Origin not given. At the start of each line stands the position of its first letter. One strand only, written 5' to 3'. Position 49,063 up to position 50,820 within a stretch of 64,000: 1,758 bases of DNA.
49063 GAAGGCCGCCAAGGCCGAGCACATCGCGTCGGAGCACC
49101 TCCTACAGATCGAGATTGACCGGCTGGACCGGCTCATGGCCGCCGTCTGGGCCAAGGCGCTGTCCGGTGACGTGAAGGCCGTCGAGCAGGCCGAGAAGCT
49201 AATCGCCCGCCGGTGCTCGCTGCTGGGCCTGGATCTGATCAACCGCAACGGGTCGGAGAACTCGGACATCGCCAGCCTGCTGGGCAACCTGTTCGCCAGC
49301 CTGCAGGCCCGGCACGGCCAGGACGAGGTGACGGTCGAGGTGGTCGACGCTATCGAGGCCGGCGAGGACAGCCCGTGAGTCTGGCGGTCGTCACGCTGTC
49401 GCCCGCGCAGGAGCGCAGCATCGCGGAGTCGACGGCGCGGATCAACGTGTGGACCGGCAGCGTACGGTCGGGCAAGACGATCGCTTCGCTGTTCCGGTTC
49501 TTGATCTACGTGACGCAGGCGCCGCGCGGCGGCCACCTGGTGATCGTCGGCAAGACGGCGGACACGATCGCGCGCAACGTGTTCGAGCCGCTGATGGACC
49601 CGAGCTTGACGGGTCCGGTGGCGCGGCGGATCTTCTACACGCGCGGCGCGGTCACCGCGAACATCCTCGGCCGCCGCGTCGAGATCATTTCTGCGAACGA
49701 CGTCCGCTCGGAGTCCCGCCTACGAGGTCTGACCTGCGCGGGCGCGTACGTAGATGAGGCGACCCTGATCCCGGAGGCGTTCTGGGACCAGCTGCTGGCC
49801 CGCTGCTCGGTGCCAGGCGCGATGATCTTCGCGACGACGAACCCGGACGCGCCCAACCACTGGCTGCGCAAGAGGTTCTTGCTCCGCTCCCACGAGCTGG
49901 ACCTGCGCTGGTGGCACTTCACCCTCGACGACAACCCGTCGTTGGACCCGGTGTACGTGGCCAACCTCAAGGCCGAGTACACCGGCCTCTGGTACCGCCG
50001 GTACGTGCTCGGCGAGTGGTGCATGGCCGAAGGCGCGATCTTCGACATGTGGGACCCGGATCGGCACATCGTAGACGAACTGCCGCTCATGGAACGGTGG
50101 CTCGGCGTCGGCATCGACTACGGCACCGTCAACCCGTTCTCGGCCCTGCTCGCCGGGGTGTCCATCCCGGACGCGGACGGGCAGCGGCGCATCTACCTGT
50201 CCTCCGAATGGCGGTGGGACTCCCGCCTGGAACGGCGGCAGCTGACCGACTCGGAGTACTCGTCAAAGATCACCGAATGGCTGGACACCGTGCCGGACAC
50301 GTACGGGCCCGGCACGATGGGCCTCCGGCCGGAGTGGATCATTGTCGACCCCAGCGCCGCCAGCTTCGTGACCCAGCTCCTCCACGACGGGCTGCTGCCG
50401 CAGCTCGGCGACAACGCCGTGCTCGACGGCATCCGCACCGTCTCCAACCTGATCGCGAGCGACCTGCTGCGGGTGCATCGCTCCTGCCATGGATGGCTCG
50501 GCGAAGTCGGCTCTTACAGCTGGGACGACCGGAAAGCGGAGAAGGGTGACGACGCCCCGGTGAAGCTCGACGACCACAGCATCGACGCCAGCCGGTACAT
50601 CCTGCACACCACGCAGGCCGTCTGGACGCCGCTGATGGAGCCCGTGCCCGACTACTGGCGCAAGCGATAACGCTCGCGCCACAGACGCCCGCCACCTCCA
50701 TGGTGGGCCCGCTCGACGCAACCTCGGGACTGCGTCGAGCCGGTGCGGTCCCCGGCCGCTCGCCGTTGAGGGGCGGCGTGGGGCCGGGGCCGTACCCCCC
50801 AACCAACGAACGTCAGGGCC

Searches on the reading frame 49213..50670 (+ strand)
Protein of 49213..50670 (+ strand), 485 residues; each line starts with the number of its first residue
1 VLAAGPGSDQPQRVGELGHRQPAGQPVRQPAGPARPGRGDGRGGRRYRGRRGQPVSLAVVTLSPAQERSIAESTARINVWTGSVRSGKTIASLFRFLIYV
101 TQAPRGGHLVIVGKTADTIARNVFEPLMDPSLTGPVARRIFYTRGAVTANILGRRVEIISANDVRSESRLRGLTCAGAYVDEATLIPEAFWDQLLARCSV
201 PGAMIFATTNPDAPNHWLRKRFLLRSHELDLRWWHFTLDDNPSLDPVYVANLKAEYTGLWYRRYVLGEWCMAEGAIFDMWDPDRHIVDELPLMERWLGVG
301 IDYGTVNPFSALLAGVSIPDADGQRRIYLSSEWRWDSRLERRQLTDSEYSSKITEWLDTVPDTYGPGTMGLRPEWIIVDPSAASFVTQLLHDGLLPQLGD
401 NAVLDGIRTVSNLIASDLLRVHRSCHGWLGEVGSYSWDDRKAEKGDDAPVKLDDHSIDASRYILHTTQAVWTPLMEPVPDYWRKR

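Call 17: search_protein_families(library=pfam, proteins=[window:49213-50670:+], max_evalue=0.001)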
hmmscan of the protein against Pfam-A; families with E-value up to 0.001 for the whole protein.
window:49213-50670:+ (485 aa): 2 families
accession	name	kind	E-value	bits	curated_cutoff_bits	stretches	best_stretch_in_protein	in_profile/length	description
PF03237.21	Terminase_6N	-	3.7e-09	37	22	1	82-278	4-209/215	Terminase large subunit, T4likevirus-type, N-terminal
PF04466.19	Terminase_3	-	6.4e-06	26.3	23.2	1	76-267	3-200/201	Phage terminase large subunit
